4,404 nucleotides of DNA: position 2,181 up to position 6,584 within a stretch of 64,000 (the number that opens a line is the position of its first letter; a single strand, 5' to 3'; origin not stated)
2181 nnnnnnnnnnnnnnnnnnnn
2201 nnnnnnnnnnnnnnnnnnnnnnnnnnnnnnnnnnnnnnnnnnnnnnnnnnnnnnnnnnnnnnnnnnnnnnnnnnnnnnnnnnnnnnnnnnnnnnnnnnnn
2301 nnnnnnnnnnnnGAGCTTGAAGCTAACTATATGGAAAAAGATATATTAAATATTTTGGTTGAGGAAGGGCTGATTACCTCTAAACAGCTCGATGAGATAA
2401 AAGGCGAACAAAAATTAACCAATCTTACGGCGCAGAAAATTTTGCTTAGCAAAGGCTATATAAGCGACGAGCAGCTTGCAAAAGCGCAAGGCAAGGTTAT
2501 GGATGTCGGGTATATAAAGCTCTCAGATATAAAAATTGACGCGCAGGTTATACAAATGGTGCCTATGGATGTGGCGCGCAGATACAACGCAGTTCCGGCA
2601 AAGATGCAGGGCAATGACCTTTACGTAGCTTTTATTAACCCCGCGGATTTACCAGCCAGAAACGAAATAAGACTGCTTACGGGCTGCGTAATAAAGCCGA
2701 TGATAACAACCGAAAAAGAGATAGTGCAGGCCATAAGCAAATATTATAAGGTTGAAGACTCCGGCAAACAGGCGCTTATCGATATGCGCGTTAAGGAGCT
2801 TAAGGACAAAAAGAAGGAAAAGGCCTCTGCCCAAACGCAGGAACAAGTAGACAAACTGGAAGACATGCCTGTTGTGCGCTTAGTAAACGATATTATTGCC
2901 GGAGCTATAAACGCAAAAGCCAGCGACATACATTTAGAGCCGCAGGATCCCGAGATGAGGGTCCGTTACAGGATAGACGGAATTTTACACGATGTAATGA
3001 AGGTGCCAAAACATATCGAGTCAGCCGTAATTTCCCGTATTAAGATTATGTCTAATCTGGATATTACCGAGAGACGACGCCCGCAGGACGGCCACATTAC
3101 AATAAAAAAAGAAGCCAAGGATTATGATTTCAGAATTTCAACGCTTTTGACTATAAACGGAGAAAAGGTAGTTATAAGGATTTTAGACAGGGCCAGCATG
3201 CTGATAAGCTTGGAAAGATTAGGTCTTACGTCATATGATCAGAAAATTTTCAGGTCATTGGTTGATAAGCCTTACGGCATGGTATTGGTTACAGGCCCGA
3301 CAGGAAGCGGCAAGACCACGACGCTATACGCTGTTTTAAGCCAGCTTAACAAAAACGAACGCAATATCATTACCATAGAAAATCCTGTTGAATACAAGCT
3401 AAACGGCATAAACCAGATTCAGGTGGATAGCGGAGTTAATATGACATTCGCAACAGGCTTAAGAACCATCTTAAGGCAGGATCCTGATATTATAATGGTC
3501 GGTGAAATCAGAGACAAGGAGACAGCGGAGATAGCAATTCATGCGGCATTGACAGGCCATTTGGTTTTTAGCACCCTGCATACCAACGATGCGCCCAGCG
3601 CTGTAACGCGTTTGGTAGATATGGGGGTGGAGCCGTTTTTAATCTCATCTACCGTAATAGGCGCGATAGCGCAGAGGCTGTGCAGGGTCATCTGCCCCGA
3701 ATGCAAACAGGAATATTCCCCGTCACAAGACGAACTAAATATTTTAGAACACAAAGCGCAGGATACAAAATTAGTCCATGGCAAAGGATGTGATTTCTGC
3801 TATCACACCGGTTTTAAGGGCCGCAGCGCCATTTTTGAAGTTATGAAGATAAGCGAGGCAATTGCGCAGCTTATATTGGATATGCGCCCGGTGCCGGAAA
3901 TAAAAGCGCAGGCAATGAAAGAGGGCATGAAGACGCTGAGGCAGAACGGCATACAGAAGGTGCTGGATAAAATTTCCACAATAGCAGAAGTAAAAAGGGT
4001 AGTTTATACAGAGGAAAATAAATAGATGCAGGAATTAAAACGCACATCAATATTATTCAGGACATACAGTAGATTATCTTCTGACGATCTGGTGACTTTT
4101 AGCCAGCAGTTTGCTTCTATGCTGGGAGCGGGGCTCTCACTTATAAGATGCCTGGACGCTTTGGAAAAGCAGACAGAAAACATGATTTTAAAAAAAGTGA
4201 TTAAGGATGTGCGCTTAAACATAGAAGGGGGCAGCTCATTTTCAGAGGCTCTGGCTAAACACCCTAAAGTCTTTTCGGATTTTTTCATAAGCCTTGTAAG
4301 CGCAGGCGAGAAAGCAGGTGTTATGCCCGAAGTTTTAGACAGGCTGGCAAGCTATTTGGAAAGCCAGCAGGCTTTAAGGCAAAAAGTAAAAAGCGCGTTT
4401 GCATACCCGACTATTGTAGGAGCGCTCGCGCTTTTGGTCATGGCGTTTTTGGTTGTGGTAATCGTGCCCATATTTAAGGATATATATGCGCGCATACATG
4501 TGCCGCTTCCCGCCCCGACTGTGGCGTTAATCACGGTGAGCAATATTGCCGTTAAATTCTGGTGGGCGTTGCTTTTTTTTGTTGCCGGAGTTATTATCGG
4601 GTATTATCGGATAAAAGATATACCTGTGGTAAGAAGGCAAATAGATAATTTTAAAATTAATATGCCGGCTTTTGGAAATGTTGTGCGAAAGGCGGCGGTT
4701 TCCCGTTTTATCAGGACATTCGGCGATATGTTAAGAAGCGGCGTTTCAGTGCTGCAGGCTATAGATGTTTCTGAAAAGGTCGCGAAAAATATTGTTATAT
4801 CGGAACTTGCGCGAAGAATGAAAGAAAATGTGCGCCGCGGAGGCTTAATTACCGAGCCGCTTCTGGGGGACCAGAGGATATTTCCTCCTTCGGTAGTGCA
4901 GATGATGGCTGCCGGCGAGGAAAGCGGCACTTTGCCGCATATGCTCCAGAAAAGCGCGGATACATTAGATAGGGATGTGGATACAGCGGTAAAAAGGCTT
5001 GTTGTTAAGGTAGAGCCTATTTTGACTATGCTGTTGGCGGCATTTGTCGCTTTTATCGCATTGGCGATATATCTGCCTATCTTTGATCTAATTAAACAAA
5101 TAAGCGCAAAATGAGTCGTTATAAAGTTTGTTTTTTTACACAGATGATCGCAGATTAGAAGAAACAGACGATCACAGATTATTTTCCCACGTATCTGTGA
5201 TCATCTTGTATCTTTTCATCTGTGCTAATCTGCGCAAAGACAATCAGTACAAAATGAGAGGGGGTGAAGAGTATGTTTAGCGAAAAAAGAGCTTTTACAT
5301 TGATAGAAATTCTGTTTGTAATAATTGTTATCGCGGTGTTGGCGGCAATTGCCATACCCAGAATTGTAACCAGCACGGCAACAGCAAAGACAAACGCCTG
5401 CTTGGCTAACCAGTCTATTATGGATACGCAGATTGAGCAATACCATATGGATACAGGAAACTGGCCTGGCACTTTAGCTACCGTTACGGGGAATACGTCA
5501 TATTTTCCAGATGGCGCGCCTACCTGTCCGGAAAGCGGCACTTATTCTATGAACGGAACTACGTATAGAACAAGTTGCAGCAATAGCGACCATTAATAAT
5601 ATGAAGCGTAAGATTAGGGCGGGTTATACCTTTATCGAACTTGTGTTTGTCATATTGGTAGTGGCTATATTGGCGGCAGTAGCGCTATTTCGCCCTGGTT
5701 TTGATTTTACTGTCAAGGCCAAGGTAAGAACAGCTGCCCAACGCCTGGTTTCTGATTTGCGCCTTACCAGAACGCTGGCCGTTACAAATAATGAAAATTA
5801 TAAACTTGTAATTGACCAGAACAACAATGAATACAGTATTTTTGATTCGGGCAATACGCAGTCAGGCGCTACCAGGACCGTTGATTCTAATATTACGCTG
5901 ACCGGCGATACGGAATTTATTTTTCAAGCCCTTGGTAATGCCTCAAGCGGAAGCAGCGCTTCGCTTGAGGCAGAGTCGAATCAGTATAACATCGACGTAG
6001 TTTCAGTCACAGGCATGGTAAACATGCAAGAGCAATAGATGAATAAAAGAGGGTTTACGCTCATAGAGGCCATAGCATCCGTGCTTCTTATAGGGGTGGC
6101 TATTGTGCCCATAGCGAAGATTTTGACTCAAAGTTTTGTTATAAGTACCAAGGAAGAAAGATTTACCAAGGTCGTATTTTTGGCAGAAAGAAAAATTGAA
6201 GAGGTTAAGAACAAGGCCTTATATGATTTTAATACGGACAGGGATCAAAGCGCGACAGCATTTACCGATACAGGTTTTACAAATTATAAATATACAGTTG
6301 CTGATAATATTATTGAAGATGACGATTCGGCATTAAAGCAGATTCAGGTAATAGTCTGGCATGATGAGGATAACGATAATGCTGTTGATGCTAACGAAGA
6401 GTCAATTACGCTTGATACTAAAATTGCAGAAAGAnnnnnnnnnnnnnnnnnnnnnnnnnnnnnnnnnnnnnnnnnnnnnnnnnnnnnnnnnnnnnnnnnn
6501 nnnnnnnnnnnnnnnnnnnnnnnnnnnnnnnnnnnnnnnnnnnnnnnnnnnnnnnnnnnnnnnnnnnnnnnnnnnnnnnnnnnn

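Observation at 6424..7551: Minor pseudopilin fused to a lamin-tail domain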

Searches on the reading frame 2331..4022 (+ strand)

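Call 55: search_protein_families(library=ncbifam, proteins=[window:2331-4022:+], max_evalue=0.00001)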
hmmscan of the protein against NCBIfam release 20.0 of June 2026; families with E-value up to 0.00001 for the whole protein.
window:2331-4022:+ (564 aa): 21 families
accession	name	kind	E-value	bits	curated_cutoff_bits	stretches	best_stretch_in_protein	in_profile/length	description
TIGR02538.1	type_IV_pilB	equivalog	4.6e-188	626.4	675.65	1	5-558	2-562/564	type IV-A pilus assembly ATPase PilB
TIGR02533.1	type_II_gspE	equivalog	5.6e-179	595.8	630.25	1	75-557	2-485/486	type II secretion system ATPase GspE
NF053534.1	T4PilAsmATPsTfpB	equivalog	2.4e-147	491.8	850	1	41-558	60-582/584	type IV pilus assembly ATPase TfpB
NF007755.0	PRK10436.1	equivalog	4.9e-138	460.7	617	1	80-561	12-462/465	type II secretion system protein GspE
NF041000.1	ATPase_ComGA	equivalog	2.4e-80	269.4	300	1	187-451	2-265/267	competence type IV pilus ATPase ComGA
TIGR01420.1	pilT_fam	subfamily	9.8e-59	199.3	319.1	1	185-433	2-244/343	PilT/PilU family type 4a pilus ATPase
TIGR02525.1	plasmid_TraJ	equivalog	3.9e-28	98.5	368.3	1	291-431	129-272/372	plasmid transfer ATPase TraJ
TIGR02524.1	dot_icm_DotB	equivalog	2e-23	83.2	463.3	1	295-430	115-258/358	Dot/Icm type IV secretion system ATPase DotB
NF058587.1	archaellum_moto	equivalog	2e-17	63.1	550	1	318-430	278-395/527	archaellum flagellar ATPase motor FlaI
TIGR02782.1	TrbB_P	equivalog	2.8e-17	63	304.55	1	317-430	138-254/303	P-type conjugative transfer ATPase TrbB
TIGR02788.1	VirB11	equivalog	2.2e-16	59.8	249.95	1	317-433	146-267/308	P-type DNA transfer ATPase VirB11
NF010469.0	PRK13894.1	subfamily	2.3e-16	60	508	1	305-429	140-265/320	conjugal transfer ATPase TrbB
TIGR03819.1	heli_sec_ATPase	hypoth_equivalog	1.8e-15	57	373.15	1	275-447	137-316/340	TadA family conjugal transfer-associated ATPase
NF010407.0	PRK13833.1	subfamily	3.1e-15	56.4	499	1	272-434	98-265/323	conjugal transfer protein TrbB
NF008411.1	PRK11234.1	equivalog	1.6e-12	46.7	1170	1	5-173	484-651/723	cyclic di-3',5'-guanylate-activated glycosyltransferase NfrB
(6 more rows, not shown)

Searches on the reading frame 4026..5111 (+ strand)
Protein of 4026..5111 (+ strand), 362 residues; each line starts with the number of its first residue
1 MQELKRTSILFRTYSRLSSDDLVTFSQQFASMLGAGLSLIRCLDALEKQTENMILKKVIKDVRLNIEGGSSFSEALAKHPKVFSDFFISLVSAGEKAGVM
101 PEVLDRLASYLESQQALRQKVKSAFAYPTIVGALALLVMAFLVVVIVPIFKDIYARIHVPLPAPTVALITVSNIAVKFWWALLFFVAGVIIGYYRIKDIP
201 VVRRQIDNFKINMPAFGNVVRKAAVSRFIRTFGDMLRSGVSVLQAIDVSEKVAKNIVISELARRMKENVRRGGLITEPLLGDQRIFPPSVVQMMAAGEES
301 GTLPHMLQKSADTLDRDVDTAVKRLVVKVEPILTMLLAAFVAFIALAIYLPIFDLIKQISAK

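Call 55: search_protein_families(library=ncbifam, proteins=[window:4026-5111:+], max_evalue=0.00001)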
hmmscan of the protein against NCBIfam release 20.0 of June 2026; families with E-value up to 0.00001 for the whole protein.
window:4026-5111:+ (362 aa): 6 families
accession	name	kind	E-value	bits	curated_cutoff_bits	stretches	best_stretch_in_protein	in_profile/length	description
NF052607.1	T4PiliAsmPilCThrm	equivalog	1.4e-96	324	700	1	21-360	67-405/406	type IV pilus assembly protein PilC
TIGR02120.1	GspF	equivalog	9.3e-95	318.2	424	1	11-358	54-400/401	type II secretion system inner membrane protein GspF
NF052606.1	T4PiliAsmPilCMyx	equivalog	8.8e-89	298.2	700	1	9-359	69-418/419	type IV pilus assembly protein PilC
NF047826.1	T3SSXpsF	equivalog_domain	1.5e-69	234.8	650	1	15-359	61-404/405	type II secretion system protein XpsF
NF007861.0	PRK10573.1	equivalog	5.7e-65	219.9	401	1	14-360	53-399/401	protein transport protein HofC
NF041012.2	T4P_ComGB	equivalog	1.8e-41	142.6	240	1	24-356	5-331/332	competence type IV pilus assembly protein ComGB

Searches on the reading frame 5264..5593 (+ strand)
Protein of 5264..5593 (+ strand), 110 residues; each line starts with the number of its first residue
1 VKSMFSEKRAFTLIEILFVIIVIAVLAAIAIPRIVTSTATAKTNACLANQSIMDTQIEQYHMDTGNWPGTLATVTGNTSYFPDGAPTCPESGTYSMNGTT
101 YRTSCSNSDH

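Call 3: search_protein_families(library=pfam, proteins=[window:5264-5593:+], max_evalue=0.1)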
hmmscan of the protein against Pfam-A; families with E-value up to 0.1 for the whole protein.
window:5264-5593:+ (110 aa): 1 family
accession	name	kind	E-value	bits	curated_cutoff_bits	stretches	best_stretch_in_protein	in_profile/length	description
PF07963.17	N_methyl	-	1.7e-05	24.6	21.2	1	8-31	4-27/27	Prokaryotic N-terminal methylation motif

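Call 4: search_protein_families(library=ncbifam, proteins=[window:5264-5593:+], max_evalue=0.1)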
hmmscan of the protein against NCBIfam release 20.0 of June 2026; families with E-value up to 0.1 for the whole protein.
window:5264-5593:+ (110 aa): 16 families
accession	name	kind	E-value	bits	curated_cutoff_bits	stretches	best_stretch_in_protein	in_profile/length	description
NF040999.1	pilin_ComGC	equivalog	1.5e-13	50.7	75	1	9-73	2-65/84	competence type IV pilus major pilin ComGC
TIGR01710.1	typeII_sec_gspG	equivalog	1.8e-10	40.9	88.85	1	9-70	1-62/134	type II secretion system major pseudopilin GspG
NF041775.1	typeIV_PilA_Myxo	equivalog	7.5e-07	29.3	400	1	7-50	9-52/214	type IV pilin protein PilA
TIGR02532.1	IV_pilin_GFxxxE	domain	2.9e-06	26.9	16.3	1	8-31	1-24/24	prepilin-type N-terminal cleavage/methylation domain-containing protein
NF007862.0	PRK10574.1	equivalog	4.3e-06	26.9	138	1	7-65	3-61/145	prepilin peptidase-dependent pilin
TIGR02596.1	TIGR02596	subfamily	7.4e-06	26.2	70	1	11-45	1-35/196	Verru_Chthon cassette protein D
NF041013.1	T4P_ComGE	equivalog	1.8e-05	24.8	49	1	8-64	3-60/83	competence type IV pilus minor pilin ComGE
NF040982.1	ComGD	equivalog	0.0022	18.4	70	1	8-37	1-29/139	competence type IV pilus minor pilin ComGD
TIGR01708.2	typeII_sec_gspH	equivalog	0.0089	16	80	1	9-34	2-27/169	type II secretion system minor pseudopilin GspH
NF041002.1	pilin_ComGF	equivalog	0.015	15.6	80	1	9-38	2-31/139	competence type IV pilus minor pilin ComGF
TIGR01707.1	gspI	equivalog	0.028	14.9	44.35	1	11-64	2-56/101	type II secretion system minor pseudopilin GspI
NF009955.0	PRK13421.1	equivalog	0.03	13.8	302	1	8-55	75-121/231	F0F1 ATP synthase subunit A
NF007800.0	PRK10506.1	equivalog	0.043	13.6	158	1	3-29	3-29/163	prepilin peptidase-dependent protein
NF007160.0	PRK09598.1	equivalog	0.062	11.6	561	1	5-67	112-173/523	phosphoethanolamine--lipid A transferase EptA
NF042931.1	SAG1386_EF1546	equivalog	0.066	13.3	80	1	8-49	28-69/158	SAG1386/EF1546 family surface-associated protein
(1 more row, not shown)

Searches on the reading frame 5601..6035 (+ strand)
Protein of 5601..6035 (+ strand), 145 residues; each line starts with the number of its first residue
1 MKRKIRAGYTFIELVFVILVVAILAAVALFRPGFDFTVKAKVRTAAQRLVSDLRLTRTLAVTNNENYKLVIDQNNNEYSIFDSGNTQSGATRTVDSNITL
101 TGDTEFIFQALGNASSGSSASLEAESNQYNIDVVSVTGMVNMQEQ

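Call 3: search_protein_families(library=pfam, proteins=[window:5601-6035:+], max_evalue=0.1)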
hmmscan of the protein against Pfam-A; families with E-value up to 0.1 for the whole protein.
window:5601-6035:+ (145 aa): 2 families
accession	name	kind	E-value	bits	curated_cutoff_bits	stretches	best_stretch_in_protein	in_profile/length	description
PF12019.13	GspH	-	4e-06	27.7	21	1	45-133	1-104/108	Type II transport protein GspH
PF07963.17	N_methyl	-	0.00018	21.4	21.2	1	4-29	2-27/27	Prokaryotic N-terminal methylation motif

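Call 4: search_protein_families(library=ncbifam, proteins=[window:5601-6035:+], max_evalue=0.1)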
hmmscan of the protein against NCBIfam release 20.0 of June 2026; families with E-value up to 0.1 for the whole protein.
window:5601-6035:+ (145 aa): 9 families
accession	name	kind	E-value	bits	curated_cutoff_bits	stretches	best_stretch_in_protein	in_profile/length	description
NF040982.1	ComGD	equivalog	2e-12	47.7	70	1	7-131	2-127/139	competence type IV pilus minor pilin ComGD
NF047827.1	T3SSXpsH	equivalog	1.4e-10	41.1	160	1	8-143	2-140/145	type II secretion system protein XpsH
TIGR01708.2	typeII_sec_gspH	equivalog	5.1e-10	39.6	80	1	7-100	2-95/169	type II secretion system minor pseudopilin GspH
NF007800.0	PRK10506.1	equivalog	8.1e-07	29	158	1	5-138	7-147/163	prepilin peptidase-dependent protein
TIGR02523.1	type_IV_pilV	equivalog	0.0002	21.8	52.2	1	7-127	2-126/139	type IV pilus modification protein PilV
TIGR02532.1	IV_pilin_GFxxxE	domain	0.00045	19.9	16.3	1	6-29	1-24/24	prepilin-type N-terminal cleavage/methylation domain-containing protein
TIGR02596.1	TIGR02596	subfamily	0.00048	20.2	70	1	9-65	1-56/196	Verru_Chthon cassette protein D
NF007862.0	PRK10574.1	equivalog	0.0025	18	138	1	6-68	4-64/145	prepilin peptidase-dependent pilin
NF041775.1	typeIV_PilA_Myxo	equivalog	0.072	13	400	1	7-41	11-44/214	type IV pilin protein PilA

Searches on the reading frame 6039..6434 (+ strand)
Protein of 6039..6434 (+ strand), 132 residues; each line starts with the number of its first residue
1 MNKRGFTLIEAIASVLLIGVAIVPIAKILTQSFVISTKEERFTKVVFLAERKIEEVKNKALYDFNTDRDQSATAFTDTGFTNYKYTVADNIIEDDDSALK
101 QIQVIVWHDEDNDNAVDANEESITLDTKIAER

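Call 3: search_protein_families(library=pfam, proteins=[window:6039-6434:+], max_evalue=0.1)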
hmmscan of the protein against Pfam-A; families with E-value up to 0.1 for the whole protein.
window:6039-6434:+ (132 aa): 2 families
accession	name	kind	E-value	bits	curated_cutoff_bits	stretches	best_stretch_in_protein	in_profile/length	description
PF07963.17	N_methyl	-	3.8e-05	23.5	21.2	1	2-24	3-25/27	Prokaryotic N-terminal methylation motif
PF03645.18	Tctex-1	-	0.061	14.1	22.8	0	76-123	40-86/95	Tctex-1 family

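Call 4: search_protein_families(library=ncbifam, proteins=[window:6039-6434:+], max_evalue=0.1)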
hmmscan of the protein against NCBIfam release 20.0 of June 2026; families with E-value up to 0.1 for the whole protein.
window:6039-6434:+ (132 aa): 8 families
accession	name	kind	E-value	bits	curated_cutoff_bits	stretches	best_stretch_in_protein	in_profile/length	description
TIGR02523.1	type_IV_pilV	equivalog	0.0002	21.8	52.2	1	4-83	2-81/139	type IV pilus modification protein PilV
NF041013.1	T4P_ComGE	equivalog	0.002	18.2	49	1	2-58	2-58/83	competence type IV pilus minor pilin ComGE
TIGR02532.1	IV_pilin_GFxxxE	domain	0.0063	16.3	16.3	1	3-22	1-20/24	prepilin-type N-terminal cleavage/methylation domain-containing protein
NF042967.1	AcCoAtase_PhaA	equivalog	0.0081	15.3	740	1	22-80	273-330/396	acetyl-CoA acetyltransferase PhaA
NF010474.0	PRK13899.1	equivalog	0.021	15.4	74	1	19-65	44-92/97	type IV secretion system protein VirB3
NF045830.1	MYPU_1760_HExxH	subfamily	0.021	14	175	1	32-123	396-489/509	MYPU_1760 family metalloprotease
NF032892.0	fosA7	exception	0.043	13.9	305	1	71-113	56-98/140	FosA7 family fosfomycin resistance glutathione transferase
NF038303.1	EPS_HpsB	equivalog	0.078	12.9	150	0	3-60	2-59/211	hormogonium polysaccharide secretion pseudopilin HpsB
